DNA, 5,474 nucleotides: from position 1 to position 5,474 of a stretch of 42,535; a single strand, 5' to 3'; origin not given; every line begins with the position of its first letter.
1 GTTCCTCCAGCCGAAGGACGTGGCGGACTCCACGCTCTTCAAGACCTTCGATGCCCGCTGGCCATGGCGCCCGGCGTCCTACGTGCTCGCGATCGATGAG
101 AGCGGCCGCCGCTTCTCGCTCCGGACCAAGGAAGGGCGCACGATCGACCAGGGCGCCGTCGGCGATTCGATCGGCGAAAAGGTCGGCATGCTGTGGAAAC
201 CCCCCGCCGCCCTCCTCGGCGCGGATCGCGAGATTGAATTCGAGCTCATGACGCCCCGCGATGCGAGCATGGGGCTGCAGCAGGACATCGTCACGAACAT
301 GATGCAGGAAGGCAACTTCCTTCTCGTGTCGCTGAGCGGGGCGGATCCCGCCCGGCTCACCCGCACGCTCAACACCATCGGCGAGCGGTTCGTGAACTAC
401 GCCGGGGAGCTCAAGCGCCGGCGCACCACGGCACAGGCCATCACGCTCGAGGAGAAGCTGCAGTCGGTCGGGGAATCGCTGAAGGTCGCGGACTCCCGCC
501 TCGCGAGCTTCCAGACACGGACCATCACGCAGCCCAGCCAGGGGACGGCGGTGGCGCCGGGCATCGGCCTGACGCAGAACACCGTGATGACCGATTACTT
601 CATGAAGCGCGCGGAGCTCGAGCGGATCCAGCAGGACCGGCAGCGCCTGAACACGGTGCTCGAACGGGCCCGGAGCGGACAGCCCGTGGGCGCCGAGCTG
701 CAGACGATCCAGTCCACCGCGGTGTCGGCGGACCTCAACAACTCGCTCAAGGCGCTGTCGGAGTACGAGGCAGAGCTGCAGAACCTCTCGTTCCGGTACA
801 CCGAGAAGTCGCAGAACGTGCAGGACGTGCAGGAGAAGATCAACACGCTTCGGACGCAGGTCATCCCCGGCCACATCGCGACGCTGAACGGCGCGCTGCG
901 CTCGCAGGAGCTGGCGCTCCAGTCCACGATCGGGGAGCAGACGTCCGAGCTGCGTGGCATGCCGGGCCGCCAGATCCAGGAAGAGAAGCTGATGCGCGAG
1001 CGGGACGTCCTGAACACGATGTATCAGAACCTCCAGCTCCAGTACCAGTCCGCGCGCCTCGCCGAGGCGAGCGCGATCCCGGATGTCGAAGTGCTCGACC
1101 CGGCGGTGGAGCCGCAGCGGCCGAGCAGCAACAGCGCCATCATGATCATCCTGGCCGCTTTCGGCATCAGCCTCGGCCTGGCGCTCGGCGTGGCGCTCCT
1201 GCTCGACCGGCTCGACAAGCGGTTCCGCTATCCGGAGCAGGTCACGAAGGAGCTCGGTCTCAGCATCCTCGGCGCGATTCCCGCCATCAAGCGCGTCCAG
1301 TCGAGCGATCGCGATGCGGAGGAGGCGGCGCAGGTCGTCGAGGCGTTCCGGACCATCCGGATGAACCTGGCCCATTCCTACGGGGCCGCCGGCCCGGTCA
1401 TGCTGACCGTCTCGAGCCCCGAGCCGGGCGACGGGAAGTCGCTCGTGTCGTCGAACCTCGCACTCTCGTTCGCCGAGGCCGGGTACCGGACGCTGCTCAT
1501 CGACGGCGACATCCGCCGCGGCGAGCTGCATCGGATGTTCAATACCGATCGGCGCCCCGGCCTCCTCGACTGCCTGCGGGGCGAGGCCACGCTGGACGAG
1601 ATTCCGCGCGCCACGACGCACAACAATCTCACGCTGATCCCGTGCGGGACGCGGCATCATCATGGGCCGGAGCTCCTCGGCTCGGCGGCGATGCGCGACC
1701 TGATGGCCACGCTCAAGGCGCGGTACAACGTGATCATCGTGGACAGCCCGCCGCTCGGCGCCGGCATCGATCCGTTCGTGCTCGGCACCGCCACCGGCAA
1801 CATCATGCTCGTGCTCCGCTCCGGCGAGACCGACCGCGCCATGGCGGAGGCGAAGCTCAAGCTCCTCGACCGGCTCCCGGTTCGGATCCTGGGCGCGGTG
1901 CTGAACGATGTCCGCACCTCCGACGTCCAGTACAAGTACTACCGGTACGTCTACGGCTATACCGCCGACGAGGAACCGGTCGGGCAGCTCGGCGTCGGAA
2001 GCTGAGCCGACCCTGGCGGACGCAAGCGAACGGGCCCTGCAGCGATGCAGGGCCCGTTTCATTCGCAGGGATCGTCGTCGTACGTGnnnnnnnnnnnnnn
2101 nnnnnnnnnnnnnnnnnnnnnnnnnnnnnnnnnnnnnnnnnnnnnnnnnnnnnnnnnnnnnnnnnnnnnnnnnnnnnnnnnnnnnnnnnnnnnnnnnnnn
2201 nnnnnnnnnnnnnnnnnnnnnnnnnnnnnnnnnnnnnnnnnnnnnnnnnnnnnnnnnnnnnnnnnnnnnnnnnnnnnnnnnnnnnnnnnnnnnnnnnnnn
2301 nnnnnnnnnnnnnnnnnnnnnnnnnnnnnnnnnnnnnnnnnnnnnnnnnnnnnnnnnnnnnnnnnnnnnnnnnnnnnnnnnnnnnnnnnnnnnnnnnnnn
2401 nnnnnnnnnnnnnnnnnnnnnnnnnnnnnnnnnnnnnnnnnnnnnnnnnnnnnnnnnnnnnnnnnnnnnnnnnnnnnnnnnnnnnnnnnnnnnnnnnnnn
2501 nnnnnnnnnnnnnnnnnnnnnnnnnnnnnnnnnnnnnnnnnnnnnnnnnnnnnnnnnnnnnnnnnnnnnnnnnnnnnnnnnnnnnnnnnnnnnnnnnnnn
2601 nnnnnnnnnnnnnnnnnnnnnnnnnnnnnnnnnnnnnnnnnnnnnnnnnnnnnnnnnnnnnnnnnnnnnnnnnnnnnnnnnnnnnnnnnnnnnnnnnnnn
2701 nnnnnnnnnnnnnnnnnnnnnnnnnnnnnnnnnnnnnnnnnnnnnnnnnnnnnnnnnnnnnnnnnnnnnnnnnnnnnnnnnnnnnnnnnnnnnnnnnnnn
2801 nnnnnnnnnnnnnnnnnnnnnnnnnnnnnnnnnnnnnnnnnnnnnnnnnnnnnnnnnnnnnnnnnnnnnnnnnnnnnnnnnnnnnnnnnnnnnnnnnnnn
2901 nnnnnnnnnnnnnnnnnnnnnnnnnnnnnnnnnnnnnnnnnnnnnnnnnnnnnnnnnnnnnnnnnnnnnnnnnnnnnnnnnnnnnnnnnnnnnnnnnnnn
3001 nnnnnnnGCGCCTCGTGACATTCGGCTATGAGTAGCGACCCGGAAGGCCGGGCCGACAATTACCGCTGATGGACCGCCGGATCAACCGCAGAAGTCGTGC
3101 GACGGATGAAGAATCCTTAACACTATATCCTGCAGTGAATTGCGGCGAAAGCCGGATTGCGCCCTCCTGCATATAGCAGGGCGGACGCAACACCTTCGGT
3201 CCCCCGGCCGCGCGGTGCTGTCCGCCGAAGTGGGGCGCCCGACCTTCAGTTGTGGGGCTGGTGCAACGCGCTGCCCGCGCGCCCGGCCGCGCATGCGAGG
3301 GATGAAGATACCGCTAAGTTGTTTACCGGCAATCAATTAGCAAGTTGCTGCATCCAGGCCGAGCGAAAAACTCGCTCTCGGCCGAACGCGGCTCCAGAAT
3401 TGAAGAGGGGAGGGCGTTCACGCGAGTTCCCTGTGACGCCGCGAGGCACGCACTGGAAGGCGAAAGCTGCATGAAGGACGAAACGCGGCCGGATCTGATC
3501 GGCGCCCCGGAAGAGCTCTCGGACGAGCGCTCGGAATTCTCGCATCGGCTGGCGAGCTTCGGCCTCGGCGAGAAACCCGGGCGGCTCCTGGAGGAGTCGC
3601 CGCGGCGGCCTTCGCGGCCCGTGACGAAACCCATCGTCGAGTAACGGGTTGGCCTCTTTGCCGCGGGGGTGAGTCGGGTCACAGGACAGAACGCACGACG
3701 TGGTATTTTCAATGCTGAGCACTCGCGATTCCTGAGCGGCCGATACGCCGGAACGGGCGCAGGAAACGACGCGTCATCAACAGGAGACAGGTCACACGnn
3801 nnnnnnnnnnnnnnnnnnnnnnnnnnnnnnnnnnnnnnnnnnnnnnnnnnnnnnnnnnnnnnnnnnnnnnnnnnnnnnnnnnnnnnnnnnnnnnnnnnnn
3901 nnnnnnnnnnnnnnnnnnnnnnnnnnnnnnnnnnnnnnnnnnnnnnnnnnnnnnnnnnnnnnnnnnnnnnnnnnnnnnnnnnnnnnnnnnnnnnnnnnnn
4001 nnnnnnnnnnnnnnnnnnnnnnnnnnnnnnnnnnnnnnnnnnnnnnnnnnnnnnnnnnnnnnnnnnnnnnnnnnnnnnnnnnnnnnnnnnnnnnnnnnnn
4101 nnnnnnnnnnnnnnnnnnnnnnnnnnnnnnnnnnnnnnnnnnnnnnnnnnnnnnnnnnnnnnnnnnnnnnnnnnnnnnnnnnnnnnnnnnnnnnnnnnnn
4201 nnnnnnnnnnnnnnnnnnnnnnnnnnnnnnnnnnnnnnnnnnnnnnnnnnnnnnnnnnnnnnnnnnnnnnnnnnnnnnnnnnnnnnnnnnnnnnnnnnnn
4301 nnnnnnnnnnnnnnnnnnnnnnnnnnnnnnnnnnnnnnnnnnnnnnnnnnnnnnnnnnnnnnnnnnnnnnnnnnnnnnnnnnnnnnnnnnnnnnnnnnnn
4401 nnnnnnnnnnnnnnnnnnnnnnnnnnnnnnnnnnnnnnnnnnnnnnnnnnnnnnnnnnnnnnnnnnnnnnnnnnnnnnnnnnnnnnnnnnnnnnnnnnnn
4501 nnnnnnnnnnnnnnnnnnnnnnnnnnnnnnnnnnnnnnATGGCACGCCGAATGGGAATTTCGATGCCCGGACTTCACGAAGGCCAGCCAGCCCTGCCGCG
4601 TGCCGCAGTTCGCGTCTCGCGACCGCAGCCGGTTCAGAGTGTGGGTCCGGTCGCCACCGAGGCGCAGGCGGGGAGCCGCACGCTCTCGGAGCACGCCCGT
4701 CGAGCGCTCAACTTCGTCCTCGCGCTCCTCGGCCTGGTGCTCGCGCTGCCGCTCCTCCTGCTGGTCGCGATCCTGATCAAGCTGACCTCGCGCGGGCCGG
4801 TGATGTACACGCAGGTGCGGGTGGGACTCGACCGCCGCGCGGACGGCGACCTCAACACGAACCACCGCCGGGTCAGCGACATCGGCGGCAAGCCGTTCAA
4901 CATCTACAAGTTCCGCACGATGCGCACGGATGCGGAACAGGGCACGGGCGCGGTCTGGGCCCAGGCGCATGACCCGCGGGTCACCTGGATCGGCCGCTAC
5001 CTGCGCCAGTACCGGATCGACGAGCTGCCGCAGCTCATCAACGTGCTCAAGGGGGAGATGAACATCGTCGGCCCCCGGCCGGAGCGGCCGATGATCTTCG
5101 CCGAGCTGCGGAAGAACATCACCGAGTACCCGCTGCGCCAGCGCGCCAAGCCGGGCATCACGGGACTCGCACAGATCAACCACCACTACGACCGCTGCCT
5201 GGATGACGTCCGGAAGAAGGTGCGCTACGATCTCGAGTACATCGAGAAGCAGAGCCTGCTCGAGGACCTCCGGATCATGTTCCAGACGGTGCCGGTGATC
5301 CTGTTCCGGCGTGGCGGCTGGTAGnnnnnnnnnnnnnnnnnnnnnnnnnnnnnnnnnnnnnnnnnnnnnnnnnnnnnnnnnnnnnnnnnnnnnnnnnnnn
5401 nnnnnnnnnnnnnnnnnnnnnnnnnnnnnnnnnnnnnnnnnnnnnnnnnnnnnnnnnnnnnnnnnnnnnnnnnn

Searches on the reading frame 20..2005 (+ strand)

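Call 62: search_protein_families(library=pfam, proteins=[window:20-2005:+], max_evalue=0.001)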
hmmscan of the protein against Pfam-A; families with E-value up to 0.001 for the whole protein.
window:20-2005:+ (661 aa): 4 families
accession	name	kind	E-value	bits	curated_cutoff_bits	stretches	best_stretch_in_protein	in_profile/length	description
PF13807.11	GNVR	-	5.5e-09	36.3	27.7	1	323-394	8-79/82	G-rich domain on putative tyrosine kinase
PF13614.12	AAA_31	-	4.3e-08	33.7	27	1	470-579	12-128/177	AAA domain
PF10609.15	ParA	-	1.3e-06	28.4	27.1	1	461-629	5-173/246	NUBPL iron-transfer P-loop NTPase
PF01656.29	CbiA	-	3.1e-06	27.6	25.4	1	464-635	3-87/125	CobQ/CobB/MinD/ParA nucleotide binding domain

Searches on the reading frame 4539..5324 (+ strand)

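Call 62: search_protein_families(library=pfam, proteins=[window:4539-5324:+], max_evalue=0.001)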
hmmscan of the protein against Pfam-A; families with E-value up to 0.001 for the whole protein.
window:4539-5324:+ (261 aa): 1 family
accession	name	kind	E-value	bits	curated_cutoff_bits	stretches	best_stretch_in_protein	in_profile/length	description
PF02397.22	Bac_transf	-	6e-61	205.5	27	1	54-255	1-178/179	Bacterial sugar transferase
